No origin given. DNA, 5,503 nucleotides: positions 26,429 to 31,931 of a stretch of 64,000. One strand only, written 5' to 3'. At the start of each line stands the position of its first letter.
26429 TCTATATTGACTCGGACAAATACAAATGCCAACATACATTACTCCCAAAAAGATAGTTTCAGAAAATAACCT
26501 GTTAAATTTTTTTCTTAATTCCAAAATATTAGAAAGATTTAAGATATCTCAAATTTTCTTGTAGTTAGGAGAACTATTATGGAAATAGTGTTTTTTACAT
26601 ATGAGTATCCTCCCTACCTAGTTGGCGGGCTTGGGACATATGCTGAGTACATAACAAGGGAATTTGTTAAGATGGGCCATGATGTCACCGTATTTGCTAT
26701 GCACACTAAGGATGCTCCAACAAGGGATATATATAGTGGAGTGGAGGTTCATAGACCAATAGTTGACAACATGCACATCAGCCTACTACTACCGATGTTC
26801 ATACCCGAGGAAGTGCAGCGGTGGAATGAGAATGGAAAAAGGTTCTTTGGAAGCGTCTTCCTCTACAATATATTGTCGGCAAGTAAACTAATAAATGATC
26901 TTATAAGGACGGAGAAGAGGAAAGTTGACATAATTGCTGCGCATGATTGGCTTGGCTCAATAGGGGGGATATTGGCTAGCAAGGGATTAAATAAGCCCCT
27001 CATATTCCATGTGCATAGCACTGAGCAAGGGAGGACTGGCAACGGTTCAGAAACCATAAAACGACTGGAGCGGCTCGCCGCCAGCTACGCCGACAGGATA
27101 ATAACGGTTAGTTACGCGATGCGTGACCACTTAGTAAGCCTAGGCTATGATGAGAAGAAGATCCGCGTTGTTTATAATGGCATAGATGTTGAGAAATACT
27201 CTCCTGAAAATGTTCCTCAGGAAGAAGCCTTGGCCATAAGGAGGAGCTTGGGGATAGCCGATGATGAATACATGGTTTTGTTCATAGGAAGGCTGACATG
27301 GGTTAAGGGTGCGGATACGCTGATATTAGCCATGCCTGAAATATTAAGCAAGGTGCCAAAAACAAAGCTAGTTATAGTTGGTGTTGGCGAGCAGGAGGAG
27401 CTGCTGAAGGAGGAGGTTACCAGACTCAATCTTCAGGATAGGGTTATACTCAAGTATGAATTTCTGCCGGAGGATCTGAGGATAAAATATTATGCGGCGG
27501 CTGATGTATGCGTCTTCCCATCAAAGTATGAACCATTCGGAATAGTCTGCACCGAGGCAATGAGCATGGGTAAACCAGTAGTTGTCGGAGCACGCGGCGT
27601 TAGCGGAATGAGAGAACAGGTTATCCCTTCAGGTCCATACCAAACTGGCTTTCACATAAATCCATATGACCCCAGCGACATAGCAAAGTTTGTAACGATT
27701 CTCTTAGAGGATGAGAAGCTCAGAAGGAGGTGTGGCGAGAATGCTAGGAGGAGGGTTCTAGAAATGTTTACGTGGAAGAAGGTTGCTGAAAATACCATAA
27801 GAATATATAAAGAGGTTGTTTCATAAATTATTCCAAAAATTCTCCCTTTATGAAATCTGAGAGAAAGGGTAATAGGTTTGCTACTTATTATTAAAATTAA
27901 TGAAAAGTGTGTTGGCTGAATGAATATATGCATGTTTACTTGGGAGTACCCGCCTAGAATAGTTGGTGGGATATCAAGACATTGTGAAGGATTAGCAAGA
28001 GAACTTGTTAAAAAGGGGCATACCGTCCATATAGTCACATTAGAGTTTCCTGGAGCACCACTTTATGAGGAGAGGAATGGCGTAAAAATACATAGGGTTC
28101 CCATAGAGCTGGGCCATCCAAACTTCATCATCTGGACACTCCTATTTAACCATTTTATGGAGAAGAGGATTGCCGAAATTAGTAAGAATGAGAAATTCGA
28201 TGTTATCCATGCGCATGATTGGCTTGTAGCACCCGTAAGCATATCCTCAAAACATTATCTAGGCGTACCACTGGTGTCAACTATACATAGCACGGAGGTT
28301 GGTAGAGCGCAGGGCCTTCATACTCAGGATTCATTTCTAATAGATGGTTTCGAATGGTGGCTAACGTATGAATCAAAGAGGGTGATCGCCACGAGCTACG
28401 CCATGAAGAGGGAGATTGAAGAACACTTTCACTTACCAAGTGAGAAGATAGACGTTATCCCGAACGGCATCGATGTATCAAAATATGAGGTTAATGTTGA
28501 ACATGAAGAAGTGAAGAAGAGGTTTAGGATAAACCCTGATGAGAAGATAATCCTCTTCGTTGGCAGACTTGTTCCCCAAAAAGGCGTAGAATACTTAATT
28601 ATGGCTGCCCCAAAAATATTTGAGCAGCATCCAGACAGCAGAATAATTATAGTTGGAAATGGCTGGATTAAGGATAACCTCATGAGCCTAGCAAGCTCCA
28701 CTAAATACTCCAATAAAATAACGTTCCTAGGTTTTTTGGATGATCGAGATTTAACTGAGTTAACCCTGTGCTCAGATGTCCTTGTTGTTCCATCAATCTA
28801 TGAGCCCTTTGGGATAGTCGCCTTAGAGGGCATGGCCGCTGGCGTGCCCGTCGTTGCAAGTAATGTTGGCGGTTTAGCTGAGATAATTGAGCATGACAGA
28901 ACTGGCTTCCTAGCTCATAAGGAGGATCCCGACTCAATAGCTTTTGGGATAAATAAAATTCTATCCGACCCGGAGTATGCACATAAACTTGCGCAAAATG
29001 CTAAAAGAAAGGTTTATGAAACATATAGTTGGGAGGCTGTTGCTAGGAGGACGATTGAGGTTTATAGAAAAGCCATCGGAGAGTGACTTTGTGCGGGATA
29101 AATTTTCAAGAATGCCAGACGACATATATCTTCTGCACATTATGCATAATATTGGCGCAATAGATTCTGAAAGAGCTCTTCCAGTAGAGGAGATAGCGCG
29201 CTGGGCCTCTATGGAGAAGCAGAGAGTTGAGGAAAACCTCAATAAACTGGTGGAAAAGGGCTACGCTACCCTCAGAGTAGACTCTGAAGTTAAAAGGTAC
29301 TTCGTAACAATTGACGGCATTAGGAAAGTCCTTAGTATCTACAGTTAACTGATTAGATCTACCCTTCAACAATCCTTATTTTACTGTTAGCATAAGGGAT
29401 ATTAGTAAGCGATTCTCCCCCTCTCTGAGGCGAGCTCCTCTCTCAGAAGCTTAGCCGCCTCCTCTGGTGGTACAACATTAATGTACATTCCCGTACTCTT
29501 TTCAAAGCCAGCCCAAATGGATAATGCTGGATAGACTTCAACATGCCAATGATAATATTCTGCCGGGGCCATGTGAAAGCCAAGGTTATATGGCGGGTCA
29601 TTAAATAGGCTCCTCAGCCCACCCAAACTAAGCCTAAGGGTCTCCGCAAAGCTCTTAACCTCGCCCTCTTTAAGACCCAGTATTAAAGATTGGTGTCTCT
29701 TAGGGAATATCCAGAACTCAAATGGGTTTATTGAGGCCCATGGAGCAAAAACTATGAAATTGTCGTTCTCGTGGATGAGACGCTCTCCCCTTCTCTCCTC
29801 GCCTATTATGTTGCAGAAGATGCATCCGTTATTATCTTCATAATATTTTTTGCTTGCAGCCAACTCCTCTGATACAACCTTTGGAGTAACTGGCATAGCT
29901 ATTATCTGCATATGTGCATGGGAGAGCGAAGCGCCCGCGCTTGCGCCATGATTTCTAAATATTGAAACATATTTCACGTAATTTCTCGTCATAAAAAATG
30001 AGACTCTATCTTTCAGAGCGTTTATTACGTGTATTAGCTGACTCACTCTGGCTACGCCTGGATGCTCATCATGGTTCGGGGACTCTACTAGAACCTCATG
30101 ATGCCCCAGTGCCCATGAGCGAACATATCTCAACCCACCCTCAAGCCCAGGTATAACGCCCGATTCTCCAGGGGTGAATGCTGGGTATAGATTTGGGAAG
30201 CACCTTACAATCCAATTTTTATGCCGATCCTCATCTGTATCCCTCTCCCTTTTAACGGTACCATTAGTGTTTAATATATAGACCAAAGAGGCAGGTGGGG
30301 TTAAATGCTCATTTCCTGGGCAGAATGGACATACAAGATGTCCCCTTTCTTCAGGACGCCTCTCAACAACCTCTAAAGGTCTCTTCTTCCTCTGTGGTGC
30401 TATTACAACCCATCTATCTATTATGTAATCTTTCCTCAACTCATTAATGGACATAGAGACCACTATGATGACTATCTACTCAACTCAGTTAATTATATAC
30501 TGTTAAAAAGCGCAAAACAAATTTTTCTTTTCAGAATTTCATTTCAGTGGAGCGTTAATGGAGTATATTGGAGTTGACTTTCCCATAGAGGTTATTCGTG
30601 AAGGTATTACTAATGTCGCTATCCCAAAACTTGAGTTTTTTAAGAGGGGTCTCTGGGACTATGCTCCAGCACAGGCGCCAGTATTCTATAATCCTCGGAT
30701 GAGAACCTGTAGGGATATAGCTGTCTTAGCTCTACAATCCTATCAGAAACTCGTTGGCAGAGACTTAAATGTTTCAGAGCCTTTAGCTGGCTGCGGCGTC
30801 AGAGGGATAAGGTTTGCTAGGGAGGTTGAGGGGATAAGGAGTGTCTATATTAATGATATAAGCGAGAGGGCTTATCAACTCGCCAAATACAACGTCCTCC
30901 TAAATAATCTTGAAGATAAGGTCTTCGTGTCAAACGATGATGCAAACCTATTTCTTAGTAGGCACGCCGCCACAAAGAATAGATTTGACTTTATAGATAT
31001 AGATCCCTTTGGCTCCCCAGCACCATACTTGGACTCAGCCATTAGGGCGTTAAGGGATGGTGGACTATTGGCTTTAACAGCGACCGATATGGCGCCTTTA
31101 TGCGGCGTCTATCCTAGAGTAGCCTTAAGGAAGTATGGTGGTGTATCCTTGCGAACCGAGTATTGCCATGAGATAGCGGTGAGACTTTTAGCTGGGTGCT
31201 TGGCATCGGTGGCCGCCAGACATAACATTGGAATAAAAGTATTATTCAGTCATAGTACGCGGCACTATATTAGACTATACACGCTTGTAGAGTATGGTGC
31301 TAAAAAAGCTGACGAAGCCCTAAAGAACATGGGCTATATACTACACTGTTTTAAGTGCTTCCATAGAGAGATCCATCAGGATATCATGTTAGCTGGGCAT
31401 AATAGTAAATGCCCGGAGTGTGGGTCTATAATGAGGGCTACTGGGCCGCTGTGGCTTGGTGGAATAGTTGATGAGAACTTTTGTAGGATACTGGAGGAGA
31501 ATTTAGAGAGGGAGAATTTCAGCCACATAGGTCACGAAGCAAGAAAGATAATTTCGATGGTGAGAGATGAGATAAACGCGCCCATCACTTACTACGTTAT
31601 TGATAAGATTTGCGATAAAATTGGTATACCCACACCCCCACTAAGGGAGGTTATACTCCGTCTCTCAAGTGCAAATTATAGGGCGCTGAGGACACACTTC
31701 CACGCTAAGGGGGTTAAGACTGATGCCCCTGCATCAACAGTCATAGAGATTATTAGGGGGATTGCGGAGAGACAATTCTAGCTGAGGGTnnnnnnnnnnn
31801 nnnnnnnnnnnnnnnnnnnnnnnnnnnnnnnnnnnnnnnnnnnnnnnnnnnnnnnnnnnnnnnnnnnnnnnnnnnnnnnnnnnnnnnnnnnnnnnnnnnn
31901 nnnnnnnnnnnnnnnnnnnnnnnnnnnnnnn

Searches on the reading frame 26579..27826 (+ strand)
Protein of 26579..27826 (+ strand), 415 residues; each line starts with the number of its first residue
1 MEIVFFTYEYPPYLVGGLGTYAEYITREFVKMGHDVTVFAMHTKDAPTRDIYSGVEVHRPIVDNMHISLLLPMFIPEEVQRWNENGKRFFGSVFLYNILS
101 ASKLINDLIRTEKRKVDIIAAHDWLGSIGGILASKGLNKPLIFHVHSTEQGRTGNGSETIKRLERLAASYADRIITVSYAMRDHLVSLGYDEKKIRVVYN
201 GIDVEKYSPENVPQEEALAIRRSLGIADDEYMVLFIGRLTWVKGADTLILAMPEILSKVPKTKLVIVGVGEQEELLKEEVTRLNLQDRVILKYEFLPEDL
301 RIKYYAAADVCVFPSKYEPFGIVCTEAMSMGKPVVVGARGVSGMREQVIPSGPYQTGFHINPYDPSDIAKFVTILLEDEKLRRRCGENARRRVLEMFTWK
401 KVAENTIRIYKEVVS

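Call 30: search_protein_families(library=pfam, proteins=[window:26579-27826:+], max_evalue=0.000001)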
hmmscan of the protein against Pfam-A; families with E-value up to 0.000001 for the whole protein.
window:26579-27826:+ (415 aa): 6 families
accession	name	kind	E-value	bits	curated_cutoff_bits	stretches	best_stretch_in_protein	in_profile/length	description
PF00534.26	Glycos_transf_1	-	1.3e-42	145.7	26.4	1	220-392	5-172/172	Glycosyl transferases group 1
PF13439.12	Glyco_transf_4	-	3.9e-31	108.8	28.5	1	15-206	1-170/170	Glycosyltransferase Family 4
PF13692.12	Glyco_trans_1_4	-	2.2e-29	103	27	1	232-378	3-142/142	Glycosyl transferases group 1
PF13579.12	Glyco_trans_4_4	-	9.1e-20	72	29.7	1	16-201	1-158/158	Glycosyl transferase 4-like domain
PF20706.3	GT4-conflict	-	1.7e-13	50.8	26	1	152-403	128-382/385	Family 4 Glycosyltransferase in conflict systems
PF08323.17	Glyco_transf_5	-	2.8e-12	47.3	22.7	1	3-187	2-226/239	Starch synthase catalytic domain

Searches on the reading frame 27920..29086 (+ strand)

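Call 30: search_protein_families(library=pfam, proteins=[window:27920-29086:+], max_evalue=0.000001)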
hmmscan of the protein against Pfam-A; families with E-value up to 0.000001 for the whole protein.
window:27920-29086:+ (388 aa): 7 families
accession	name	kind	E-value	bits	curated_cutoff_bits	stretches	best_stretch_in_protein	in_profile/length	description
PF00534.26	Glycos_transf_1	-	1e-50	172.1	26.4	1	196-363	3-171/172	Glycosyl transferases group 1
PF13692.12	Glyco_trans_1_4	-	1.5e-37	129.5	27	1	209-350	2-142/142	Glycosyl transferases group 1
PF13439.12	Glyco_transf_4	-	1e-36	126.9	28.5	1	15-187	1-169/170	Glycosyltransferase Family 4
PF13579.12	Glyco_trans_4_4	-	1.9e-23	84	29.7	1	16-183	1-158/158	Glycosyl transferase 4-like domain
PF08323.17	Glyco_transf_5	-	5.9e-19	69.2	22.7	1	2-170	1-228/239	Starch synthase catalytic domain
PF20706.3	GT4-conflict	-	1.3e-18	67.6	26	1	16-377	12-384/385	Family 4 Glycosyltransferase in conflict systems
PF13477.12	Glyco_trans_4_2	-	2.5e-07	31.4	23.4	1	20-130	11-114/139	Glycosyl transferase 4-like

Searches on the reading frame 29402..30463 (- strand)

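Call 30: search_protein_families(library=pfam, proteins=[window:29402-30463:-], max_evalue=0.000001)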
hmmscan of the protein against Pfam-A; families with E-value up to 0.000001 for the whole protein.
window:29402-30463:- (353 aa): 3 families
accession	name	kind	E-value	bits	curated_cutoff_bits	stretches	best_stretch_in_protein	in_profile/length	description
PF16268.10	DUF4921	-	7e-15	55.3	28.5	1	155-348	213-401/425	Domain of unknown function (DUF4921)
PF01087.27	GalP_UDP_transf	-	2.5e-10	41.5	22.1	0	89-193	78-183/184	Galactose-1-phosphate uridyl transferase, N-terminal domain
PF02744.22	GalP_UDP_tr_C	-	9.9e-07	29.1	29.2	0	205-310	6-119/165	Galactose-1-phosphate uridyl transferase, C-terminal domain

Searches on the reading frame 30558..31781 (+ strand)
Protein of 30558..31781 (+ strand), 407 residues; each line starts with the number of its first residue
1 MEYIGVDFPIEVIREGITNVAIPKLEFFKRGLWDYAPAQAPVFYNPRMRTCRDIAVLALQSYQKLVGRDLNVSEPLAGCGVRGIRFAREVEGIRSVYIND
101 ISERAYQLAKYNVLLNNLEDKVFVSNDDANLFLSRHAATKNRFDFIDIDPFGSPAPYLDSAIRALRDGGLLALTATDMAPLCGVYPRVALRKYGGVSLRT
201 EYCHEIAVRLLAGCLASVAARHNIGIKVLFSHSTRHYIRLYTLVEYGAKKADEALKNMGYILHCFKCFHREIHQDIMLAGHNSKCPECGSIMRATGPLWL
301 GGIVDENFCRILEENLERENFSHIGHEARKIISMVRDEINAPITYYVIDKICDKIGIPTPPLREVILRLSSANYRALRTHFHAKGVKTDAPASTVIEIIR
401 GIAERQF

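Call 30: search_protein_families(library=pfam, proteins=[window:30558-31781:+], max_evalue=0.000001)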
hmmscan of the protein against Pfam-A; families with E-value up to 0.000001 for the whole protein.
window:30558-31781:+ (407 aa): 1 family
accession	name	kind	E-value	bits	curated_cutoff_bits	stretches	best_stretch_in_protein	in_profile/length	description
PF02005.22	TRM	-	1.3e-120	403.5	27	1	37-400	15-376/376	N2,N2-dimethylguanosine tRNA methyltransferase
